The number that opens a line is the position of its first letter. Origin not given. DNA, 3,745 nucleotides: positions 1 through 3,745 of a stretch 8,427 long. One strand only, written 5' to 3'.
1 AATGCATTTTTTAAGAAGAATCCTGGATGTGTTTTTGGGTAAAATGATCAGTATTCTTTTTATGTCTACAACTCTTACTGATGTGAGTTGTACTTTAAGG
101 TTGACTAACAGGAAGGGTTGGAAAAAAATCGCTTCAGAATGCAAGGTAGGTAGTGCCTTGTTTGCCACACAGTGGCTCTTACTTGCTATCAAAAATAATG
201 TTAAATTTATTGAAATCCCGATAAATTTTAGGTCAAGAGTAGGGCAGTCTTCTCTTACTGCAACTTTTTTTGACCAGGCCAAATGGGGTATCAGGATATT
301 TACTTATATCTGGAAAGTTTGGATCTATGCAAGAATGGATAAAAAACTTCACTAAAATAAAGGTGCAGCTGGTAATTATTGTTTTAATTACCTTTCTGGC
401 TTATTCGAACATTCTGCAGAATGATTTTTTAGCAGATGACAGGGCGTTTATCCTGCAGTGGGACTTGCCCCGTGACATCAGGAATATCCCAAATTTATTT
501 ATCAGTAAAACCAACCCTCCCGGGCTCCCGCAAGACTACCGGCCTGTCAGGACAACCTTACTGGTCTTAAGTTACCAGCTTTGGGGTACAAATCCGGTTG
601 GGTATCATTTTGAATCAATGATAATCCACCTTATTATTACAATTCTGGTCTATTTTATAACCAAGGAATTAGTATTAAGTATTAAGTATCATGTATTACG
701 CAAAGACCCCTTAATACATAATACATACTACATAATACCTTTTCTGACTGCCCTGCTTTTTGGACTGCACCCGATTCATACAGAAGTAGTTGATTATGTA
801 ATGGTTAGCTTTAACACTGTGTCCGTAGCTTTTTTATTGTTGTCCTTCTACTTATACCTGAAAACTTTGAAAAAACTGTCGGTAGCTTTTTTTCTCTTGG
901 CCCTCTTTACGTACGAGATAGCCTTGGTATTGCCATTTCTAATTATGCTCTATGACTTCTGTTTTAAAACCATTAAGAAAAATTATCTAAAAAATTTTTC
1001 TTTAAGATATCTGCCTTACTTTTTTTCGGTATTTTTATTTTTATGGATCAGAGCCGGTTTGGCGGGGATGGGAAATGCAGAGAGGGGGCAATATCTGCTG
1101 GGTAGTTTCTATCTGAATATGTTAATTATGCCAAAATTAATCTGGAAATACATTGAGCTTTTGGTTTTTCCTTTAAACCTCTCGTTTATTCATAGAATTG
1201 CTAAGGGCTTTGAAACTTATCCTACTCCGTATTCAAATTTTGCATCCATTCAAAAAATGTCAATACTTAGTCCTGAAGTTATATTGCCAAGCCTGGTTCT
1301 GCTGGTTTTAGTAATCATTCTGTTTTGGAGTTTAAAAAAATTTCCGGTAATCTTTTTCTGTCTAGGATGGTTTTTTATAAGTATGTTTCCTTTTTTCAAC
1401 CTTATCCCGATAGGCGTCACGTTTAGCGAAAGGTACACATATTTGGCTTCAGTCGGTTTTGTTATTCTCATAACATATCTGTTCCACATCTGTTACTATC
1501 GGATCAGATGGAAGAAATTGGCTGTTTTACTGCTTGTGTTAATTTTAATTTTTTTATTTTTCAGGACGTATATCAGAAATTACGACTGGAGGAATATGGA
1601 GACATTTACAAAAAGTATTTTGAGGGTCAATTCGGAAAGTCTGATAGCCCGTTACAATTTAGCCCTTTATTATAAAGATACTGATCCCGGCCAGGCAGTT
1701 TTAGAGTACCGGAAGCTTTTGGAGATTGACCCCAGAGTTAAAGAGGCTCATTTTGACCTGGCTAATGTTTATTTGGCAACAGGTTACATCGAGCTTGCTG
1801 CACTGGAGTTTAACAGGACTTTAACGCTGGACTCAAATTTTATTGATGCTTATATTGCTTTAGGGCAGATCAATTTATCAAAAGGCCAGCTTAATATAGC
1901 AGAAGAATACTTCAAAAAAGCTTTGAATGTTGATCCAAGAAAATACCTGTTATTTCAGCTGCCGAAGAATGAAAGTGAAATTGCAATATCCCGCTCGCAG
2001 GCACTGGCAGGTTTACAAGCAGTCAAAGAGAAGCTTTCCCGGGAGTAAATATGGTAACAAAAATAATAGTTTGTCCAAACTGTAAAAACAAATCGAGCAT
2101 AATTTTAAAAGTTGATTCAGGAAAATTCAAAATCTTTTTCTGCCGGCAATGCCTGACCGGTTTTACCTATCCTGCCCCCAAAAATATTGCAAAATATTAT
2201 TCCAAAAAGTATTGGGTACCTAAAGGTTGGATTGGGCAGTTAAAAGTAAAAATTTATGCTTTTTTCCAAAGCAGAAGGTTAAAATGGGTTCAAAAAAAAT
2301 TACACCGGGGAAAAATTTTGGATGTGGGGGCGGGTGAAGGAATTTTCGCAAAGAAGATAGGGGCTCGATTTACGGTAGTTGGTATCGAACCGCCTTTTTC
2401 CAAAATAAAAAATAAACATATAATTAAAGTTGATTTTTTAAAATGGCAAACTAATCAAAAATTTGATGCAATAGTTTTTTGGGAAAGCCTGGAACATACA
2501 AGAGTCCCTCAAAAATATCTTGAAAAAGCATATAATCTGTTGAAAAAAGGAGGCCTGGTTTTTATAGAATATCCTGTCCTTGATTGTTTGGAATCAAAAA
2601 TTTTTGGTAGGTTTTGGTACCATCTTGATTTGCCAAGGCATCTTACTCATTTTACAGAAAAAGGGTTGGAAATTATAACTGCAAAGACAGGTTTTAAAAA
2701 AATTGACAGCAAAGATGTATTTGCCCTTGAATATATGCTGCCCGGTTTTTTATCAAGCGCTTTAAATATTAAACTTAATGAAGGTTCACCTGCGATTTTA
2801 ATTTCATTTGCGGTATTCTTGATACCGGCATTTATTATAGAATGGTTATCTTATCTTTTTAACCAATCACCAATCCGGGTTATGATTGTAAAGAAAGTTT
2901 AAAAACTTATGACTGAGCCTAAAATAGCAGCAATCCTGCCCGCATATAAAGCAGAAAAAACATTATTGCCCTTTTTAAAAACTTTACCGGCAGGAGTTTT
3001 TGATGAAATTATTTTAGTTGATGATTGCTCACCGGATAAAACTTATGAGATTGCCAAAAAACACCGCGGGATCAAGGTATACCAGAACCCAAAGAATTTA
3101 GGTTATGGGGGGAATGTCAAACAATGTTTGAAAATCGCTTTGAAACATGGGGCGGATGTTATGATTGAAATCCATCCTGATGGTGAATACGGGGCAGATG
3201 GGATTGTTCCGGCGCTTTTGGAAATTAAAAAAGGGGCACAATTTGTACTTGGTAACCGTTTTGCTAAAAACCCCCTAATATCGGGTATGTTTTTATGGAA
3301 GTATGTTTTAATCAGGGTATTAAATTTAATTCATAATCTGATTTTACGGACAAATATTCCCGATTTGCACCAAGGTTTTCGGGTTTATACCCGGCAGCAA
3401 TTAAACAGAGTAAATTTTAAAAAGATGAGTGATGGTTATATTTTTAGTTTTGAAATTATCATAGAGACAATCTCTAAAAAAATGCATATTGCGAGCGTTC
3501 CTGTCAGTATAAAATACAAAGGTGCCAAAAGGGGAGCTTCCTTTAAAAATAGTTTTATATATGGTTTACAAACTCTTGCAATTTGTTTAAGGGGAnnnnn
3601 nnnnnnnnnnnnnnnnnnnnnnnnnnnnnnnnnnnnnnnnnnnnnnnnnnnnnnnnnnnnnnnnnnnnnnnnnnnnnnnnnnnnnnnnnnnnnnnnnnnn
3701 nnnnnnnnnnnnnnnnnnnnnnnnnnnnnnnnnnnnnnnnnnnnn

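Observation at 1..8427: Operon of three tandem TMTC-like GT-C/TPR paralogs with two polyprenyl-P-sugar synthase domains and a methyltransferase: candidate prokaryotic TPR-guided O-glycosylation system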

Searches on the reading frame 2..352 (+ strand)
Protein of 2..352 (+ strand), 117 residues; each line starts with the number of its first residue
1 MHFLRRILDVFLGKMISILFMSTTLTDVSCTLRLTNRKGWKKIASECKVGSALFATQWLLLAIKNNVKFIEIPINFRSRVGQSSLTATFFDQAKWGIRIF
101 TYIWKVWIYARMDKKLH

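Call 5: search_protein_families(library=pfam, proteins=[window:2-352:+], max_evalue=0.1)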
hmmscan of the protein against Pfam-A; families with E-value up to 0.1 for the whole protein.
window:2-352:+ (117 aa): 0 families

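Call 6: search_protein_families(library=ncbifam, proteins=[window:2-352:+], max_evalue=0.1)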
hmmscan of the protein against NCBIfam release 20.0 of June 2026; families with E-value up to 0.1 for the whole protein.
window:2-352:+ (117 aa): 0 families

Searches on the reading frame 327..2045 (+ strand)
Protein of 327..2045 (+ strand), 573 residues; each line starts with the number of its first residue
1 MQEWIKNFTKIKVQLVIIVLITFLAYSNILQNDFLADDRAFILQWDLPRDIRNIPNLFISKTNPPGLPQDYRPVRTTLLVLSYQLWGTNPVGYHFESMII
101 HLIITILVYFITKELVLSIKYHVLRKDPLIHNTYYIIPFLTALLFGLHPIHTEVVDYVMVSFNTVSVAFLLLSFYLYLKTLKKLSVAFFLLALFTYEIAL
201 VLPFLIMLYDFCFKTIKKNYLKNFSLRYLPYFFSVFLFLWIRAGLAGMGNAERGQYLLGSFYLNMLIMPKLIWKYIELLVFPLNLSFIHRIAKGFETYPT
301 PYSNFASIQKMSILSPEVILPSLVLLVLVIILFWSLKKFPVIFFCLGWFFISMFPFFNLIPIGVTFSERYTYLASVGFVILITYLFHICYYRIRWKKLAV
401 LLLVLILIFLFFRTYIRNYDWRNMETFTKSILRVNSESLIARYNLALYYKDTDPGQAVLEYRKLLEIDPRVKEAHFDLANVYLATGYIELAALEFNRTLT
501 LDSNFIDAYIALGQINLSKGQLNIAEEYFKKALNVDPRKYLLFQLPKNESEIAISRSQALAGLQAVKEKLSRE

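Call 5: search_protein_families(library=pfam, proteins=[window:327-2045:+], max_evalue=0.1)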
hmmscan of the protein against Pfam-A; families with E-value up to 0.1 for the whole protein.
window:327-2045:+ (573 aa): 10 families
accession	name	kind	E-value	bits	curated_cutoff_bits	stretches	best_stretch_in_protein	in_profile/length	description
PF07719.23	TPR_2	-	1.1e-11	44.3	27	2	507-538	2-33/34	Tetratricopeptide repeat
PF13181.12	TPR_8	-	1.9e-09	37.4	25.7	1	507-537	2-32/34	Tetratricopeptide repeat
PF13431.12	TPR_17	-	2.5e-08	34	24.4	1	461-486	2-27/34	Tetratricopeptide repeat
PF13414.12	TPR_11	-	1.2e-07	31.8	26.8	2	456-486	12-42/42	TPR repeat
PF14559.12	TPR_19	-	5.8e-06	27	25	1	451-491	4-44/68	Tetratricopeptide repeat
PF00515.34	TPR_1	-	1.5e-05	25.1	27.8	1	507-538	2-33/34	Tetratricopeptide repeat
PF13432.12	TPR_16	-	0.0001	23.1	32.7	1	448-502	7-61/65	Tetratricopeptide repeat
PF13428.12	TPR_14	-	0.00017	22.4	23.5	0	473-515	2-44/44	Tetratricopeptide repeat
PF13424.12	TPR_12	-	0.00066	20.3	30.1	0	508-536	47-75/77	Tetratricopeptide repeat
PF24575.1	TPR_Slam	-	0.0024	18.7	35.2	1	438-484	47-93/104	Surface lipoprotein assembly modifier, N-terminal TPR repeats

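Call 6: search_protein_families(library=ncbifam, proteins=[window:327-2045:+], max_evalue=0.1)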
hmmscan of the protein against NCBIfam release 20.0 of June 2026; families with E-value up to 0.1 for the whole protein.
window:327-2045:+ (573 aa): 13 families
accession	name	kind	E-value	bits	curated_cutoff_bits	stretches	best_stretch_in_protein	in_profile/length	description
TIGR02917.1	PEP_TPR_lipo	equivalog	9e-09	33.8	312.2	1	429-538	46-157/899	XrtA/PEP-CTERM system TPR-repeat protein PrsT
TIGR02521.1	type_IV_pilW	equivalog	1.6e-07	31.1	154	1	441-533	33-126/234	type IV pilus biogenesis/stability protein PilW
NF040959.1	MamA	equivalog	1.5e-05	24.5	200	1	428-536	95-203/204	magnetosome protein MamA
TIGR00990.1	3a0801s09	subfamily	1.5e-05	23.8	757.25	1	452-538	345-431/615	mitochondrial import receptor subunit TOM70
NF033762.1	social_mot_Tgl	equivalog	4.8e-05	22.8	225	1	442-534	34-128/252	social motility TPR repeat lipoprotein Tgl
TIGR02552.1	LcrH_SycD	equivalog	0.00018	21.3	104.8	1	428-537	7-117/136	SycD/LcrH family type III secretion system chaperone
NF008391.2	PRK11189.1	equivalog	0.0011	18.5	250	1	473-538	66-131/297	lipoprotein NlpI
NF033758.1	gliding_GltE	equivalog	0.002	17.2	225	1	441-536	156-252/411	adventurous gliding motility TPR repeat lipoprotein GltE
NF033920.0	C39_PA2778_fam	equivalog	0.0028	17.1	150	1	450-536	168-254/255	PA2778 family cysteine peptidase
NF053607.1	CHU_0125_OmpA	equivalog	0.019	13.4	620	1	449-539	30-120/639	CHU_0125 family OmpA-like outer membrane integrity protein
NF008757.0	PRK11788.1-5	equivalog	0.035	13.2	363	1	474-538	180-246/388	lipopolysaccharide assembly protein LapB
NF047507.1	TPR_BatC_Lepto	exception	0.064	12.7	175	0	473-508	97-132/214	TPR repeat-containing protein BatC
NF011886.0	PRK15359.1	equivalog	0.077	12.8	146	0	425-535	13-121/144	type III secretion system chaperone protein SscB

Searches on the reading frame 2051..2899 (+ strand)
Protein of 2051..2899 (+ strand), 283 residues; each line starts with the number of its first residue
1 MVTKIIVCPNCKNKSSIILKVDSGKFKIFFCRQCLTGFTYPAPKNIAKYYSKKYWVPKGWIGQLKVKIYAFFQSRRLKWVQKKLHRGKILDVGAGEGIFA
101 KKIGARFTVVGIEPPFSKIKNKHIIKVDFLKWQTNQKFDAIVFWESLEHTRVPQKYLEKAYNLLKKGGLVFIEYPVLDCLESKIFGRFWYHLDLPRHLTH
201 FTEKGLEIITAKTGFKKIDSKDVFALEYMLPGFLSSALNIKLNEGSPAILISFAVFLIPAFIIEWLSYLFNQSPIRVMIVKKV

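Call 5: search_protein_families(library=pfam, proteins=[window:2051-2899:+], max_evalue=0.1)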
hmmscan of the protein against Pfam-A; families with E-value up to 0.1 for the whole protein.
window:2051-2899:+ (283 aa): 11 families
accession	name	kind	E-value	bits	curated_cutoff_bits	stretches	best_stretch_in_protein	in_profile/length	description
PF13489.12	Methyltransf_23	-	8.3e-24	84.6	27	1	78-218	15-162/164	Methyltransferase domain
PF08242.18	Methyltransf_12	-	7.3e-09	36.7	30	1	90-169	1-97/98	Methyltransferase domain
PF08241.18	Methyltransf_11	-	2.2e-08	35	21.2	1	90-172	1-95/95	Methyltransferase domain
PF13847.12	Methyltransf_31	-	4.5e-08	33.3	27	1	89-176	7-113/145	Methyltransferase domain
PF13649.12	Methyltransf_25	-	2.1e-07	32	27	1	89-168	1-97/97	Methyltransferase domain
PF05148.21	Methyltransf_8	-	0.0027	18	27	1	77-172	64-156/219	Hypothetical methyltransferase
PF02353.26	CMAS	-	0.0029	17.4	27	1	87-172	63-164/273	Mycolic acid cyclopropane synthetase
PF17283.8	Zn_ribbon_SprT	-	0.0043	17.5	28.1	1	7-35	6-31/38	SprT-like zinc ribbon domain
PF05175.20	MTS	-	0.016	15.3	23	0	81-104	28-50/170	Methyltransferase small domain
PF05219.18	DREV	-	0.032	13.8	26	1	84-172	93-186/265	DREV methyltransferase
PF05129.18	Zn_ribbon_Elf1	-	0.046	14.3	29.8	1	4-43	21-61/79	Transcription elongation factor Elf1 like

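Call 6: search_protein_families(library=ncbifam, proteins=[window:2051-2899:+], max_evalue=0.1)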
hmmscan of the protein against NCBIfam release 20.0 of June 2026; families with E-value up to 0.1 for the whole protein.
window:2051-2899:+ (283 aa): 8 families
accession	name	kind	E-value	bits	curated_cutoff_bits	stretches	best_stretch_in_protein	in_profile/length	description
TIGR01983.1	UbiG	equivalog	1.1e-09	38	102.95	1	77-172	41-151/228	bifunctional 2-polyprenyl-6-hydroxyphenol methylase/3-demethylubiquinol 3-O-methyltransferase UbiG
TIGR00452.1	TIGR00452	equivalog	0.00024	20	275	1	75-183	107-230/316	tRNA 5-methoxyuridine(34)/uridine 5-oxyacetic acid(34) synthase CmoB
TIGR04345.1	ovoA_Cterm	equivalog_domain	0.00025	20.6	170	1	136-175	133-172/242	putative 4-mercaptohistidine N1-methyltransferase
TIGR02072.1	BioC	equivalog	0.00026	20.9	184.95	1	77-172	24-132/244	malonyl-ACP O-methyltransferase BioC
NF011650.0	PRK15068.1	equivalog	0.00043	19.3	209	1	76-179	113-232/324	tRNA 5-methoxyuridine(34)/uridine 5-oxyacetic acid(34) synthase CmoB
NF045667.1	MTase_DVU1556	equivalog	0.0064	16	155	1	86-172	23-119/213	DVU_1556 family methyltransferase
NF004424.0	PRK05766.1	equivalog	0.053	13.3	54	0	7-34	18-40/54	30S ribosomal protein S14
NF008264.0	PRK11036.1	equivalog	0.056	12.9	366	0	131-173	106-148/261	tRNA uridine 5-oxyacetic acid(34) methyltransferase CmoM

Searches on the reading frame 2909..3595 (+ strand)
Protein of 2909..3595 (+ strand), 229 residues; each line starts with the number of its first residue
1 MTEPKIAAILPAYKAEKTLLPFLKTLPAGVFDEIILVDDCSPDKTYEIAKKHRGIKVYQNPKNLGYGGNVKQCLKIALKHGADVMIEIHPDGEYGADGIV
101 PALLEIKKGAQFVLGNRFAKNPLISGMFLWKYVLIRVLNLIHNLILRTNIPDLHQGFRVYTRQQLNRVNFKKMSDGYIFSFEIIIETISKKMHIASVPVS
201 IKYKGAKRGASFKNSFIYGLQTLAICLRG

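Call 77: search_solved_structures(query=window:2909-3595:+, max_evalue=0.01, show_alignments=1)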
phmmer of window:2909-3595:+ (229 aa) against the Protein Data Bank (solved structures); distinct sequences matched with E-value up to 0.01: 6.
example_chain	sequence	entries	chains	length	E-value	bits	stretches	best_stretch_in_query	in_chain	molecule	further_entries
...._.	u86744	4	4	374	3.8e-08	36.5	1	4-200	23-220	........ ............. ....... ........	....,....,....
5tze_C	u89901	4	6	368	0.00018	24.5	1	5-80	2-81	Glycosyl transferase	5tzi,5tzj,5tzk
5tz8_A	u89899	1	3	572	0.00033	23.6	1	5-79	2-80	Glycosyl transferase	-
7smj_A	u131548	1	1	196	0.0016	21.4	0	8-101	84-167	AI-designed TIM-barrel F2N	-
7mcc_A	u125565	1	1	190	0.0017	21.3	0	54-100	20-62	AI-designed TIM-barrel F2C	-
3bcv_A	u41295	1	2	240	0.0082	19.1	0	4-74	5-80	Putative glycosyltransferase protein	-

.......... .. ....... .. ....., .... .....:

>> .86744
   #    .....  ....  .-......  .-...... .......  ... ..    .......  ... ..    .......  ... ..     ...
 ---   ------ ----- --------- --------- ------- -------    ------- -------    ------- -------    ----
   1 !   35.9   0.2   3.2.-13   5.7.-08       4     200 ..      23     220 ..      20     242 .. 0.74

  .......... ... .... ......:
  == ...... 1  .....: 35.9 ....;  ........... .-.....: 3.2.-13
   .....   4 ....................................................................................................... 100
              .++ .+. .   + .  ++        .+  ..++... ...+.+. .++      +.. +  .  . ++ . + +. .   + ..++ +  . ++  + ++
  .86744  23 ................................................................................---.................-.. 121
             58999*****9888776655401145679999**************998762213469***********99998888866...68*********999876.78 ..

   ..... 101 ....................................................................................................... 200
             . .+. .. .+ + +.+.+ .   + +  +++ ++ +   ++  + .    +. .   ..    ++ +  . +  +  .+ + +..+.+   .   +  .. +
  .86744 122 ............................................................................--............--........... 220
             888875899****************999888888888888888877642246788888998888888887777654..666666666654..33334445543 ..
